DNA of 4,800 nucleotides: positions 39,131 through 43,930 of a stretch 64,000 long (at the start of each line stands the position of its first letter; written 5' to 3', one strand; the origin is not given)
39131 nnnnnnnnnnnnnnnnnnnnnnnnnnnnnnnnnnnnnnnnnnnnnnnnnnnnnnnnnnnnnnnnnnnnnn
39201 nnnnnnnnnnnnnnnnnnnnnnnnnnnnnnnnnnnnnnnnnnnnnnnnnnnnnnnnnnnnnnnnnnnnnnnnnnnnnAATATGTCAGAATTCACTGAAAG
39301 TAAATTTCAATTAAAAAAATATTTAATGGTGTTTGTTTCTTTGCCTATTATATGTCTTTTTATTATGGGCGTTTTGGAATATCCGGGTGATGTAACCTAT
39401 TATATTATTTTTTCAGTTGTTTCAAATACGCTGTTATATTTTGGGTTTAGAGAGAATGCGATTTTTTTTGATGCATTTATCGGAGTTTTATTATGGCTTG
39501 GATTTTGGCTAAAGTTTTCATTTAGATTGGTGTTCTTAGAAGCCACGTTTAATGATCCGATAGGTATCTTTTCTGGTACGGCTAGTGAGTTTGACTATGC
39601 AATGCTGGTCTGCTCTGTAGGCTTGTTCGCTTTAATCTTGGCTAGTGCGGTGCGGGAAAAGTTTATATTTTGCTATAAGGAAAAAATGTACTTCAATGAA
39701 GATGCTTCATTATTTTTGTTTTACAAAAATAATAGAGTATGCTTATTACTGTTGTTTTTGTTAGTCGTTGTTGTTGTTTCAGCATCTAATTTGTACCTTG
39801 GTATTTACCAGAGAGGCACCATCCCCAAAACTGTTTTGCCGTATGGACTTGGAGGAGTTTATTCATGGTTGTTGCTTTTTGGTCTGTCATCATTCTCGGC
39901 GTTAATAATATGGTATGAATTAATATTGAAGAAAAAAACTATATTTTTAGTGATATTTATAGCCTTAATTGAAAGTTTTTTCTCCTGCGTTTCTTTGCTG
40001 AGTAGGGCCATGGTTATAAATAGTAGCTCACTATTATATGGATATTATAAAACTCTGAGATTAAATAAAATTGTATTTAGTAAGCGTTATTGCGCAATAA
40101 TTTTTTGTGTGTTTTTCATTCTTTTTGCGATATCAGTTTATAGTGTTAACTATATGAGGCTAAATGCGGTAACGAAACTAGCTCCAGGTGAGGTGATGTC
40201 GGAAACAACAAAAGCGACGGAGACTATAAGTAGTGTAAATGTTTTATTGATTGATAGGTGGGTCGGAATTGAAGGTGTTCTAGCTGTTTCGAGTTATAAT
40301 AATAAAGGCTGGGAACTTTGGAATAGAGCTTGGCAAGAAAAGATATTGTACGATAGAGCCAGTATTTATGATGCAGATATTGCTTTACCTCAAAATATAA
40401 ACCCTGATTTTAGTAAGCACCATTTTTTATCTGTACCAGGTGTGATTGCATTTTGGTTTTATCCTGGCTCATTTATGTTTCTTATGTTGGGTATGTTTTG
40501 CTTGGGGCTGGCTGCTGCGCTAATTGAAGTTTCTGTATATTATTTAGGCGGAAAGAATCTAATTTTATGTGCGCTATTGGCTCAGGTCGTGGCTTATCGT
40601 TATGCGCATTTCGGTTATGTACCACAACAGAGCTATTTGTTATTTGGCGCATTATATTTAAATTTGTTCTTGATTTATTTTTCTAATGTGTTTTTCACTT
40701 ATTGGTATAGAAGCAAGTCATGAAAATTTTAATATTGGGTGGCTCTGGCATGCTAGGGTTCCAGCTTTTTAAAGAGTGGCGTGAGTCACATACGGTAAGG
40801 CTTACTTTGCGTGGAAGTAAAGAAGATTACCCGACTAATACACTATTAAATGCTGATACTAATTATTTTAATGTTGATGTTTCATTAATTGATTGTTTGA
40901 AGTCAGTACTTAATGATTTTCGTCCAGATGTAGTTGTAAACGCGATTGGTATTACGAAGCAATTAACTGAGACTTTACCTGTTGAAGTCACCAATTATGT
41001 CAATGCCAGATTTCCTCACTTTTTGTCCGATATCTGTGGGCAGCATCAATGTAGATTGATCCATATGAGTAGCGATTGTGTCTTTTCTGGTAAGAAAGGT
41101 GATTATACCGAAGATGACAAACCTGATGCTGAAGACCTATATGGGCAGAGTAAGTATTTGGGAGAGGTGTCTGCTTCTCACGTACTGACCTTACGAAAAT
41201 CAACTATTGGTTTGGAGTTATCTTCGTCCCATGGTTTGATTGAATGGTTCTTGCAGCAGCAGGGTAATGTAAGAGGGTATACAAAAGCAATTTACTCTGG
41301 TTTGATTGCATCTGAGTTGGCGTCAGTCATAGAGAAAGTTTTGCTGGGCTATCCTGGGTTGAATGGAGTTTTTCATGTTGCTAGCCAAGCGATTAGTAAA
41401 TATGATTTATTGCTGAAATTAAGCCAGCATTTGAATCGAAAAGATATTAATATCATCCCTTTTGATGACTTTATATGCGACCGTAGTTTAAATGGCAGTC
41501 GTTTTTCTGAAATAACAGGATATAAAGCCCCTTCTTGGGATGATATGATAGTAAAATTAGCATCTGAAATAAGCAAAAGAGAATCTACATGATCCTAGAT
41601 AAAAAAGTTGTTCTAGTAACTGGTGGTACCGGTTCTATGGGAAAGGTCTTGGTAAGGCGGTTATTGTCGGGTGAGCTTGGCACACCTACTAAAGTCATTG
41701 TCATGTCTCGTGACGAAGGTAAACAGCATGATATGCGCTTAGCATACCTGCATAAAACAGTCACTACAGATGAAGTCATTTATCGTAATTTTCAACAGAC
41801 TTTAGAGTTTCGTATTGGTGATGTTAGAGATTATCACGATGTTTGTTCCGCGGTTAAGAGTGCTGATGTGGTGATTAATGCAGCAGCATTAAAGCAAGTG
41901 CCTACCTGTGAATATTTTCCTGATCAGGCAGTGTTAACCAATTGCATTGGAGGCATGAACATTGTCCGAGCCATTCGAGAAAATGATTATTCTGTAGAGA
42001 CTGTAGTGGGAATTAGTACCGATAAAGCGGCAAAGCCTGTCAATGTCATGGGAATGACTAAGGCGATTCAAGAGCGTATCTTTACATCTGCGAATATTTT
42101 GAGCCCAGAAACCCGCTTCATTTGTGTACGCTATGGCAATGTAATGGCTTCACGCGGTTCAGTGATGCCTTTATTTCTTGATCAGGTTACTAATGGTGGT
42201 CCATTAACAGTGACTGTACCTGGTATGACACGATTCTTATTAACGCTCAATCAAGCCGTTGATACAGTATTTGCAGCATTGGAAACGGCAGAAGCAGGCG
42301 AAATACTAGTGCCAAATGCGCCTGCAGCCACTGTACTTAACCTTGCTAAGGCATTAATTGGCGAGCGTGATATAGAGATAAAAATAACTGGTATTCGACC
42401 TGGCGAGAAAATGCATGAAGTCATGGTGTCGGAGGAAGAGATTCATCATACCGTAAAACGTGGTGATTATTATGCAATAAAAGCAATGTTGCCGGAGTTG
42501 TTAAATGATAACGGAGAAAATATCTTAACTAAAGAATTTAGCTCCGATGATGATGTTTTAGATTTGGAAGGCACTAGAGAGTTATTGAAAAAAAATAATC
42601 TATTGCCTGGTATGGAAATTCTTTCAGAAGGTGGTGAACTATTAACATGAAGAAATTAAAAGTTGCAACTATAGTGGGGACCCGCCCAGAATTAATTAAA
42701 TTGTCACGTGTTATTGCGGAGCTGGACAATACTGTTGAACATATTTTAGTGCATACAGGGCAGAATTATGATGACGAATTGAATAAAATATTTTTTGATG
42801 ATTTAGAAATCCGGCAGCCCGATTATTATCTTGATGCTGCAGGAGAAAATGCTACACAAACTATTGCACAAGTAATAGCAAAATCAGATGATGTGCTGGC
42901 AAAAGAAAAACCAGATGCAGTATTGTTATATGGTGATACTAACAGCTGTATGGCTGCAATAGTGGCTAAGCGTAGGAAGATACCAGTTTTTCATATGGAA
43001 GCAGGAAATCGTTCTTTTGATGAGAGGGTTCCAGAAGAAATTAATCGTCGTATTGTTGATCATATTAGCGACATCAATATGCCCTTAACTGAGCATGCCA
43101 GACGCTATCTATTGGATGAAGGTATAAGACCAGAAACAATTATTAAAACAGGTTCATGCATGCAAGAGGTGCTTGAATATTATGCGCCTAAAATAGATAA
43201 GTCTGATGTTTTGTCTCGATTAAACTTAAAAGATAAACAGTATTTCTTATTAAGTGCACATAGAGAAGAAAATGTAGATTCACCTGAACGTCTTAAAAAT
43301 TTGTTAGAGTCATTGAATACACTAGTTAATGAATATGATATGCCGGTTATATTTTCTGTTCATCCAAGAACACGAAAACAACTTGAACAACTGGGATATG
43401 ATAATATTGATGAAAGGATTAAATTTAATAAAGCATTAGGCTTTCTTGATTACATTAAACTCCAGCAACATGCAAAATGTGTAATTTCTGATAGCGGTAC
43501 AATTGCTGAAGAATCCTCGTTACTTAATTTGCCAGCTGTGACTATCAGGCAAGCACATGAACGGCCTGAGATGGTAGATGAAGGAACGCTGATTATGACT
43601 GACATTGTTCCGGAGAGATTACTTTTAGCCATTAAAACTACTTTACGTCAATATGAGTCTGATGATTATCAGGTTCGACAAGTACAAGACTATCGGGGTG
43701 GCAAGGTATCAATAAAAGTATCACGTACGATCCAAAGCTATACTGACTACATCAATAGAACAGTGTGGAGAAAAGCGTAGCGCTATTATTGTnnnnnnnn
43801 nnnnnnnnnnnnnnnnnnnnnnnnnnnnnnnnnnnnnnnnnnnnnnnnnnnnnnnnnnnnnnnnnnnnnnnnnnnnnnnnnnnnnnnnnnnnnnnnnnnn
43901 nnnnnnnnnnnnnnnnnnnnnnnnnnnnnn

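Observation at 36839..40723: Two giant polytopic membrane proteins; the 812-aa one may fuse a Wzx-like half to a Wzy_C-type polymerase/ligase domain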

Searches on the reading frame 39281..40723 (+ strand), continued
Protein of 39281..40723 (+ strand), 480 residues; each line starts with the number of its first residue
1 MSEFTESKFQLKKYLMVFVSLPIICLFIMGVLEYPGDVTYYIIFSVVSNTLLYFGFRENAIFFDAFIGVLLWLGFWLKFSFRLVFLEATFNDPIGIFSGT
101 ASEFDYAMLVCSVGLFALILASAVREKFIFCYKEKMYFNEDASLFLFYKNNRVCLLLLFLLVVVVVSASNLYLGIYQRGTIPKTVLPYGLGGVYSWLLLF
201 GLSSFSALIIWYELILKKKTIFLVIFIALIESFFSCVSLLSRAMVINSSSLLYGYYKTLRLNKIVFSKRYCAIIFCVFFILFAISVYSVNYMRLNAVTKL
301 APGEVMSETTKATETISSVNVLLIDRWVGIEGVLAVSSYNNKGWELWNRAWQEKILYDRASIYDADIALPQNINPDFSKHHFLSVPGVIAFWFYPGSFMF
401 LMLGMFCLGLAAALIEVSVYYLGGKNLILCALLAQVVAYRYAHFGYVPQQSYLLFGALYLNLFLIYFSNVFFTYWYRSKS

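Call 71: find_homologous_proteins(query=A3, max_evalue=0.001)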
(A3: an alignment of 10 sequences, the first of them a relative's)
Query A3 (10 sequences) (598 aa, profile of the alignment): 149 proteins with E <= 0.001 among 8000 candidates; the best 120 are listed.
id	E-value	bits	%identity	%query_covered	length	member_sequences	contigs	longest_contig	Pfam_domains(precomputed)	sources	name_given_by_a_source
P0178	2.8e-196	671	55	47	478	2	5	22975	-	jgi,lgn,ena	jgi:hypothetical protein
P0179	1.1e-193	663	55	48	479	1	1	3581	-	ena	-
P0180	2.8e-192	658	100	100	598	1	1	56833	-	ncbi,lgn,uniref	ncbi:hypothetical protein [Polaromonas sp.]|uniref:hypothetical protein n=1 Tax=Polaromonas sp. TaxI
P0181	2.5e-191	655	57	47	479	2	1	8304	-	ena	-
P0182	4.6e-191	654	49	91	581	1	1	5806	-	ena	-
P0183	2.0e-190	652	57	47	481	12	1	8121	-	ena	-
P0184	8.5e-190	650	49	90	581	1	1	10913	-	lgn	-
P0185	8.4e-188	643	53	48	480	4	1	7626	-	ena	-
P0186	2.0e-187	642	49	90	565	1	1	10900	-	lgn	-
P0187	1.1e-184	633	79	94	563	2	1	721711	-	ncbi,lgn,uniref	uniref:hypothetical protein n=1 Tax=Orrella sp. TaxID=1921583 RepID=UPI004048E556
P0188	1.1e-182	626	37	91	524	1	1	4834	-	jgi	jgi:hypothetical protein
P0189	6.4e-182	624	84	95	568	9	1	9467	-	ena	-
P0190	1.4e-181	623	51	48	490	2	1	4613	-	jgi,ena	-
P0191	3.2e-179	615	46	89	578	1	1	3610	-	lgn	-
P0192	6.2e-179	614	78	95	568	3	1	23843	-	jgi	jgi:hypothetical protein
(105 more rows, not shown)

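Call 81: search_protein_representatives(alignment_id=A2)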
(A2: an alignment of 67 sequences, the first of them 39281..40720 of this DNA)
Query: 67 sequences, 480 profile positions. Proteins with E-value up to 0.001 (for the whole library): 1167; up to 1e-10: 961; up to 1e-30: 518. The best 150 are listed.
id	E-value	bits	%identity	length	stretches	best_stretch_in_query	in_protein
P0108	2.6e-226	768.4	-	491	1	9-475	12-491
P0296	7.8e-186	634.9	-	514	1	8-476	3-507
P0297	9.2e-186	634.7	-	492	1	10-477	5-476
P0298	1.3e-177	607.8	-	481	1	12-477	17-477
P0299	3.3e-172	590.0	-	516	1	8-477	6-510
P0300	1.5e-166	571.3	-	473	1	14-474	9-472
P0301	9.2e-166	568.7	-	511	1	9-476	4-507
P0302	6.1e-165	566.0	-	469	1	13-470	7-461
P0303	9.5e-165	565.4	-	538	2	9-296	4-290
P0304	5.1e-163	559.7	-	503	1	10-476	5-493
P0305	3.0e-162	557.1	-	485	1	10-478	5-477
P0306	3.8e-162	556.8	-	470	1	15-471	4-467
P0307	4.3e-162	556.6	-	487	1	9-473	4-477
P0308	8.1e-161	552.4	-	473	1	11-473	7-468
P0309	3.7e-159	547.0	-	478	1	13-466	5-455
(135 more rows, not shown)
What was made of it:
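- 39281..40723 (+): B480: 480-aa, 12-helix protein of an unclassified family; putative repeat-unit polymerase. 1167 clusters at 50% identity (call 81).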

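Call 91: find_encoding_contigs(protein=window:39281-40723:+, flank=1000, max_places=4)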
Protein window:39281-40723:+ (480 aa): no gene with exactly this product is on record in the collection.

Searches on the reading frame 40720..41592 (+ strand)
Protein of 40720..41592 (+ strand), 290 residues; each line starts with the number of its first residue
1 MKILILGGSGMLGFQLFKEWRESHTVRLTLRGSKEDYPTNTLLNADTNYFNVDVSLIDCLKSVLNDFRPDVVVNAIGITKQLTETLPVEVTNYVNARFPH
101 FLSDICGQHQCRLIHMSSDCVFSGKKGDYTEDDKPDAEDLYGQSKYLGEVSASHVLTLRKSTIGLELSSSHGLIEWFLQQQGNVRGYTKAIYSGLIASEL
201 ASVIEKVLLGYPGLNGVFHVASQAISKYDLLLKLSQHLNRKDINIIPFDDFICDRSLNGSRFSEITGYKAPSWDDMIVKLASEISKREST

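Call 4: search_protein_families(library=pfam, proteins=[window:40720-41592:+], max_evalue=1)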
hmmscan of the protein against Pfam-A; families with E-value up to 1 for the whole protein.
window:40720-41592:+ (290 aa): 3 families
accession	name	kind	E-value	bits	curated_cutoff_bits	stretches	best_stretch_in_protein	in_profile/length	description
PF04321.23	RmlD_sub_bind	-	1e-23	84.3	27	1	1-151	1-135/287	RmlD substrate binding domain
PF01370.27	Epimerase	-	7.4e-14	52.2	20.9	1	3-150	1-151/240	NAD dependent epimerase/dehydratase family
PF01113.26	DapB_N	-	0.12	12.9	25.6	1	1-74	1-73/124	Dihydrodipicolinate reductase, N-terminus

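Call 65: search_protein_families(library=ncbifam, proteins=[window:40720-41592:+], max_evalue=1e-10)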
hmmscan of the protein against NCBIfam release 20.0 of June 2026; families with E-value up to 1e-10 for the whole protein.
window:40720-41592:+ (290 aa): 1 family
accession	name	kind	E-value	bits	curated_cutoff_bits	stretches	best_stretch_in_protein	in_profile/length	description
TIGR01214.1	rmlD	equivalog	1.2e-24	86.9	224.05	1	2-241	1-229/285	dTDP-4-dehydrorhamnose reductase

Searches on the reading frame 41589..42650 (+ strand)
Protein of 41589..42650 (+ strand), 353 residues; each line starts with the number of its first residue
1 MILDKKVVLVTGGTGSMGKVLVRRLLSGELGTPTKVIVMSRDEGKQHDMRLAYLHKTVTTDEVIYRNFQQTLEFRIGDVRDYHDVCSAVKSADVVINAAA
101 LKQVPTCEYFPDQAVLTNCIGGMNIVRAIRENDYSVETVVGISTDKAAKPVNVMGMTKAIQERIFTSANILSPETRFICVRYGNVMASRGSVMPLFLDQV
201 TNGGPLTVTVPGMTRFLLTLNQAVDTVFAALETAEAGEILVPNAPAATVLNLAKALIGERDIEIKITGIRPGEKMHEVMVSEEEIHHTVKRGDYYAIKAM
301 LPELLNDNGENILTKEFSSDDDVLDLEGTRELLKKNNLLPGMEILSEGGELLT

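Call 4: search_protein_families(library=pfam, proteins=[window:41589-42650:+], max_evalue=1)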
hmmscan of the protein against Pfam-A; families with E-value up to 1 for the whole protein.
window:41589-42650:+ (353 aa): 13 families
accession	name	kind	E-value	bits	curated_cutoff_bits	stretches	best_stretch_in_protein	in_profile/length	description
PF02719.21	Polysacc_synt_2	-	6.3e-87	291.9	20.2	1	8-298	1-292/293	Polysaccharide biosynthesis protein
PF01370.27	Epimerase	-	7.4e-18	65.3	20.9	1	8-234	1-228/240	NAD dependent epimerase/dehydratase family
PF16363.11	GDP_Man_Dehyd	-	6.4e-10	39.4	27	1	9-145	1-130/332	GDP-mannose 4,6 dehydratase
PF01073.25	3Beta_HSD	-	2.3e-08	33.8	22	1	9-150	1-122/280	3-beta hydroxysteroid dehydrogenase/isomerase family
PF07993.18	NAD_binding_4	-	5.2e-07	29.5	20.1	1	10-149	1-141/258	Male sterility protein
PF04321.23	RmlD_sub_bind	-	7e-07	29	27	1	8-145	3-102/287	RmlD substrate binding domain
PF05368.20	NmrA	-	0.00025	21.2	27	1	5-106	2-79/298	NmrA-like family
PF13460.12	NAD_binding_10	-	0.00039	20.8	27.2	1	12-146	1-100/184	NAD(P)H-binding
PF03807.23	F420_oxidored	-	0.00085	20.3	21.6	1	13-96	6-64/94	NADP oxidoreductase coenzyme F420-dependent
PF08659.16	KR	-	0.0015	18.9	22.6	1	8-92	3-75/180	KR domain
PF00106.31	adh_short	-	0.018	15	26.6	1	6-129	1-119/195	short chain dehydrogenase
PF03435.24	Sacchrp_dh_NADP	-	0.019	15.7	25.1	1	8-99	1-76/129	Saccharopine dehydrogenase NADP binding domain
PF01118.30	Semialdhyde_dh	-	0.031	15.1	26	1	8-52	2-46/121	Semialdehyde dehydrogenase, NAD binding domain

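Call 65: search_protein_families(library=ncbifam, proteins=[window:41589-42650:+], max_evalue=1e-10)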
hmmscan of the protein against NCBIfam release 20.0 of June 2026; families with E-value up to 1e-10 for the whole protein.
window:41589-42650:+ (353 aa): 3 families
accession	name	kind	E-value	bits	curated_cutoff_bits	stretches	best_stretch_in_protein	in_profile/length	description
TIGR03589.1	PseB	equivalog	7.2e-85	284.8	407.75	1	3-306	2-288/324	UDP-N-acetylglucosamine 4,6-dehydratase (inverting)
TIGR04130.1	FnlA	equivalog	5.6e-77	258.9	730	1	3-336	2-328/337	UDP-N-acetylglucosamine 4,6-dehydratase/5-epimerase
TIGR04180.1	EDH_00030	hypoth_equivalog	7.5e-11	41.6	475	0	8-145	1-122/297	NAD-dependent 4,6-dehydratase LegB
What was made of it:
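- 40720..43780 (+): RmlD-like reductase, FnlA/PseB-like 4,6-dehydratase and WecB-type 2-epimerase: cassette for a UDP-2-acetamido-2,6-dideoxy-L-hexose. Pfam and NCBIfam (calls 4, 65).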

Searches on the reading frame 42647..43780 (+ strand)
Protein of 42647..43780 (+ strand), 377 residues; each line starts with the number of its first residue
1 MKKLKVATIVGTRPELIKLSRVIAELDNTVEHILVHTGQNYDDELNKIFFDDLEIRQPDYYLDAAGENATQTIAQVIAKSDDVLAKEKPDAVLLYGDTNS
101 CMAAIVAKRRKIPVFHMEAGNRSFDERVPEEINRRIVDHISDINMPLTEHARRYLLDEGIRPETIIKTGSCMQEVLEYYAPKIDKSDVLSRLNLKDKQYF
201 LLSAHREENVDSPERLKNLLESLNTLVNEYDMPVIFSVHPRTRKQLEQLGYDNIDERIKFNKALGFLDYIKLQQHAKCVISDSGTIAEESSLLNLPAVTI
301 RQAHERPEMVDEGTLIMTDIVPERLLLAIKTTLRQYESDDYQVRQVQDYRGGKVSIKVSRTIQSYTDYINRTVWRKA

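Call 65: search_protein_families(library=ncbifam, proteins=[window:42647-43780:+], max_evalue=1e-10)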
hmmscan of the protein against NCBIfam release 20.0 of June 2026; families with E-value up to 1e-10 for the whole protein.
window:42647-43780:+ (377 aa): 2 families
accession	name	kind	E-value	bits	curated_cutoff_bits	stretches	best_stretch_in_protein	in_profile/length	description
TIGR00236.1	wecB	equivalog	4.7e-77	259.6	210.15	1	4-363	1-363/366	non-hydrolyzing UDP-N-acetylglucosamine 2-epimerase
TIGR03568.1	NeuC_NnaA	equivalog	6.3e-26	91.1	235.9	1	5-331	2-335/365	UDP-N-acetylglucosamine 2-epimerase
